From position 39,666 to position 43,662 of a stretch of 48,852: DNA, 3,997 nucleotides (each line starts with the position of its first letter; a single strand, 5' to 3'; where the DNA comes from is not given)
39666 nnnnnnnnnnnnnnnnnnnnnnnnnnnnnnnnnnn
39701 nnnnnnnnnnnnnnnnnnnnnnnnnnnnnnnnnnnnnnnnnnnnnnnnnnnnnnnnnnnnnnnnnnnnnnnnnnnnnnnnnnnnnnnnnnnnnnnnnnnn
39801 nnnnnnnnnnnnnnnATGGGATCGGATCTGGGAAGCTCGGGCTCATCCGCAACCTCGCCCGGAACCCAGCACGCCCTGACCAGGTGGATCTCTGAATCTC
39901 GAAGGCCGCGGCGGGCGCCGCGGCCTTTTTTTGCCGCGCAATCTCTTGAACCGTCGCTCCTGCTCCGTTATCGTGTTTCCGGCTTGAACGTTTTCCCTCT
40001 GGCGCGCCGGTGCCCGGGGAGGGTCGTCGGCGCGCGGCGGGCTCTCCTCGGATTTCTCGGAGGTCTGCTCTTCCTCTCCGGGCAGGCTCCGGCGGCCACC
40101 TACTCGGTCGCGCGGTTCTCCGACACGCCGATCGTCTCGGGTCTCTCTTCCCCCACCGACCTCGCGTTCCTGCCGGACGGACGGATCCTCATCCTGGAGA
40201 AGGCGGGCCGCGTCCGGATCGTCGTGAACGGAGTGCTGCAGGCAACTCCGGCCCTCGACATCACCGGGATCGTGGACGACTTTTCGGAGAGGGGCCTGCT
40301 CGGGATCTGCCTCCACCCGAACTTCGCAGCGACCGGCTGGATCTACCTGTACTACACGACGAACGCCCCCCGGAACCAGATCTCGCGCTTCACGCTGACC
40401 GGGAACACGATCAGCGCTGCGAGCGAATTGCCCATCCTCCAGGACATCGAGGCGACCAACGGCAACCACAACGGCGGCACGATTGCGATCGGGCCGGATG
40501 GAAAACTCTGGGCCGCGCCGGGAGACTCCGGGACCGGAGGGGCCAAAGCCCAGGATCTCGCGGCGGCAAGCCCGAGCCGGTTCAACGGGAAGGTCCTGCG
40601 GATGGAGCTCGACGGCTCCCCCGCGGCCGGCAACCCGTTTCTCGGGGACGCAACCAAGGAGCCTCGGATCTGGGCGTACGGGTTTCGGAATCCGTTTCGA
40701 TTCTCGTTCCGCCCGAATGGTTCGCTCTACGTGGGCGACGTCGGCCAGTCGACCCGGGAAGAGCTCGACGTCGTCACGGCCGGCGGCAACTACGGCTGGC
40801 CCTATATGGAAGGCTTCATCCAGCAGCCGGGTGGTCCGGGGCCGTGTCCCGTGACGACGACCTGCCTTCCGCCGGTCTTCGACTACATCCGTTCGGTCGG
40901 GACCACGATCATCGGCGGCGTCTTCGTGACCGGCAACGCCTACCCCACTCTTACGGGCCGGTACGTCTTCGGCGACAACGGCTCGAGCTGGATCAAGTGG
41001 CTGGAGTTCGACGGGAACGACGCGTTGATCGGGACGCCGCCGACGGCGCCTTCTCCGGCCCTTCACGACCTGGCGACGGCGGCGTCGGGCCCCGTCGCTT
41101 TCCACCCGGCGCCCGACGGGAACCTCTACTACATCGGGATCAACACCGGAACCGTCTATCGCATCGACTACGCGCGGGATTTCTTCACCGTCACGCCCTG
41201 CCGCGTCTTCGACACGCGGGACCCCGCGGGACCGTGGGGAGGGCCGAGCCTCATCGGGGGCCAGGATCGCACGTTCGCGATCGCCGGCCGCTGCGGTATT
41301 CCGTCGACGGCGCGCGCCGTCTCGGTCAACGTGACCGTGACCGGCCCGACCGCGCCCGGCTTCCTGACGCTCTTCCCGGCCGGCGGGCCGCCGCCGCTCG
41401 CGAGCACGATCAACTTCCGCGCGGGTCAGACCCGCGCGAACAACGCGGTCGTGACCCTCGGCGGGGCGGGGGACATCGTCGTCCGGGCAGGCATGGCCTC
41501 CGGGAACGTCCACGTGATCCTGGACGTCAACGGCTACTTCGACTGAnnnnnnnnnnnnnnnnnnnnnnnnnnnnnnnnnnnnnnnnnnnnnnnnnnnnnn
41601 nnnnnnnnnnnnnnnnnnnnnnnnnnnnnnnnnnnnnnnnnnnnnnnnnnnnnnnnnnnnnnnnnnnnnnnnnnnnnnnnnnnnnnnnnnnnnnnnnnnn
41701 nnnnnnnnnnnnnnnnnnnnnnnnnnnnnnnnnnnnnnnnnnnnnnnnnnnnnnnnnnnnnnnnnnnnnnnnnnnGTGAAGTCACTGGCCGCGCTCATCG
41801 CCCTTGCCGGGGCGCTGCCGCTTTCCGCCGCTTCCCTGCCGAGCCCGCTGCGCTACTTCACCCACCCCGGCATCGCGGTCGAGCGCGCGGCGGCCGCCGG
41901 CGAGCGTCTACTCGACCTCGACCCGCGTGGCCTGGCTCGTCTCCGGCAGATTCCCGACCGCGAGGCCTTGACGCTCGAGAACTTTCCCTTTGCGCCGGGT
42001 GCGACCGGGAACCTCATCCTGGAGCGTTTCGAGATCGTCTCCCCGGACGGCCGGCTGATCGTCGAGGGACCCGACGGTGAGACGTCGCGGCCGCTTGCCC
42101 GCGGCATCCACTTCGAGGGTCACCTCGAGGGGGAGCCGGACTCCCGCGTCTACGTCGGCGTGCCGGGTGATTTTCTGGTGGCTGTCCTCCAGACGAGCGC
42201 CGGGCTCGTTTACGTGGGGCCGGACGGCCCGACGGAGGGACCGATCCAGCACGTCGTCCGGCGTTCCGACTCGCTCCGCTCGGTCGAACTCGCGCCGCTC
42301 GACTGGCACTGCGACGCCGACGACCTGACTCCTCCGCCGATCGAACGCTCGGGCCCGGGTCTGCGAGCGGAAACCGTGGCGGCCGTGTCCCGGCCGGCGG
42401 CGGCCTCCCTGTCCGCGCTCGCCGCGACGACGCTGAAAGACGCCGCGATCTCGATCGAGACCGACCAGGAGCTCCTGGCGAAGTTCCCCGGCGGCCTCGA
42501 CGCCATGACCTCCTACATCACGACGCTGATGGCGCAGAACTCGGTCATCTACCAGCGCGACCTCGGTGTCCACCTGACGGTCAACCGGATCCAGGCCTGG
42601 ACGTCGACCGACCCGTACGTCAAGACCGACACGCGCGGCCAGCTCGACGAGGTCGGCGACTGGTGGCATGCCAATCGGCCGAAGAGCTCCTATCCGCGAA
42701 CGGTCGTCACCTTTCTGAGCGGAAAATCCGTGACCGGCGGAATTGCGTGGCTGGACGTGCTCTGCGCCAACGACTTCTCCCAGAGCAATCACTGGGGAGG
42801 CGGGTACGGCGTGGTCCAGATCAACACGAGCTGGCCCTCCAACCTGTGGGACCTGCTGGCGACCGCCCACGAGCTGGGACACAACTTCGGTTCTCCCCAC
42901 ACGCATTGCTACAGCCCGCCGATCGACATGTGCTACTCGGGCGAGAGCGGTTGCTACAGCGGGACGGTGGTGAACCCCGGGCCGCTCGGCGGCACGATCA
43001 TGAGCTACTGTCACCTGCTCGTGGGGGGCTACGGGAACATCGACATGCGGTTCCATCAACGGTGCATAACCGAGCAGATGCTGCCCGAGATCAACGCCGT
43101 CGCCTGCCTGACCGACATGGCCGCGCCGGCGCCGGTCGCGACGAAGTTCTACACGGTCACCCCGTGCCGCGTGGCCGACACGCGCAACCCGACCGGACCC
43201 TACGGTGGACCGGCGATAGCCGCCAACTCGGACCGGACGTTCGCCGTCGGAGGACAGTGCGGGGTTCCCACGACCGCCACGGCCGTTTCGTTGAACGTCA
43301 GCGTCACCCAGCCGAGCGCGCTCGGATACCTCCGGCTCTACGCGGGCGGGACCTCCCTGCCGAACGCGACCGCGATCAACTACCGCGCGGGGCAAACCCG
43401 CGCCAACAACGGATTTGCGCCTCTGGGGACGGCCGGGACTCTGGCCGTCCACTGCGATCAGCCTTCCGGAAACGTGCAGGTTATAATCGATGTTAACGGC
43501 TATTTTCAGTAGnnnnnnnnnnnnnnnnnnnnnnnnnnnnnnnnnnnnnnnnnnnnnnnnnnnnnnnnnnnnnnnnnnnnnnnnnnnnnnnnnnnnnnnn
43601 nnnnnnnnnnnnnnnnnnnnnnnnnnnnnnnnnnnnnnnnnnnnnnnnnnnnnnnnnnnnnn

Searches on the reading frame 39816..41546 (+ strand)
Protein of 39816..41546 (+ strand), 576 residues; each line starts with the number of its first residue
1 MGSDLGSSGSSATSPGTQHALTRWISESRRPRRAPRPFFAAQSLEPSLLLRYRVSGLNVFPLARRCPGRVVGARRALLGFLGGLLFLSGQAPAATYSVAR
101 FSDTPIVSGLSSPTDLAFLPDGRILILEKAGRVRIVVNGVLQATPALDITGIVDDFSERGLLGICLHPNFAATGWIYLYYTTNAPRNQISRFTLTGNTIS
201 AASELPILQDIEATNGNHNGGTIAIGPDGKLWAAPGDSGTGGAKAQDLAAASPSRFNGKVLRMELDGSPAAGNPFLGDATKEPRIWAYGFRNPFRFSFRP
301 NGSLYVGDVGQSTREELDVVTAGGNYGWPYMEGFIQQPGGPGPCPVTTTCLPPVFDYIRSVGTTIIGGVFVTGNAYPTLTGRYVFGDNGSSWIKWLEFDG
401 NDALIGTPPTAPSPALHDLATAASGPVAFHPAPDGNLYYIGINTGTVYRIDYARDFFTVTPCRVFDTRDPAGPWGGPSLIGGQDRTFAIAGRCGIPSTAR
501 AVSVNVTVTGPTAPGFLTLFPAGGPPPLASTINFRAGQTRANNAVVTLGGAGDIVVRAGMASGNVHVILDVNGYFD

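Call 11: search_protein_families(library=pfam, proteins=[window:39816-41546:+], max_evalue=0.01)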
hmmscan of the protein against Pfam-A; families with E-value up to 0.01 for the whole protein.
window:39816-41546:+ (576 aa): 2 families
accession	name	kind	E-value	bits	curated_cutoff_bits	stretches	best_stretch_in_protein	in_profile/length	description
PF07995.17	GSDH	-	1.4e-52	179.5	25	1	110-403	1-293/332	Glucose / Sorbosone dehydrogenase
PF24684.1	Vgb_lyase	-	0.00029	20.2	50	0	410-452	167-209/290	Virginiamycin B lyase family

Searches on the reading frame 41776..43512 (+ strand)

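Call 11: search_protein_families(library=pfam, proteins=[window:41776-43512:+], max_evalue=0.01)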
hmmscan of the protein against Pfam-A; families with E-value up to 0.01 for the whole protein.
window:41776-43512:+ (578 aa): 5 families
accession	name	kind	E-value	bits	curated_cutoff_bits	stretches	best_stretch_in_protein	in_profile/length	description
PF13688.12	Reprolysin_5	-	2.4e-24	87.1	27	1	223-412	5-187/196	Metallo-peptidase family M12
PF13582.12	Reprolysin_3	-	3e-18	67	22.4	1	246-376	2-123/123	Metallo-peptidase family M12B Reprolysin-like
PF13583.11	Reprolysin_4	-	9.1e-14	52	22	1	223-413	5-177/203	Metallo-peptidase family M12B Reprolysin-like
PF13574.12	Reprolysin_2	-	1.4e-06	28.8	27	1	245-386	5-147/195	Metallo-peptidase family M12B Reprolysin-like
PF01421.25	Reprolysin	-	0.00023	21.6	20.8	1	241-380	21-156/200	Reprolysin (M12B) family zinc metalloprotease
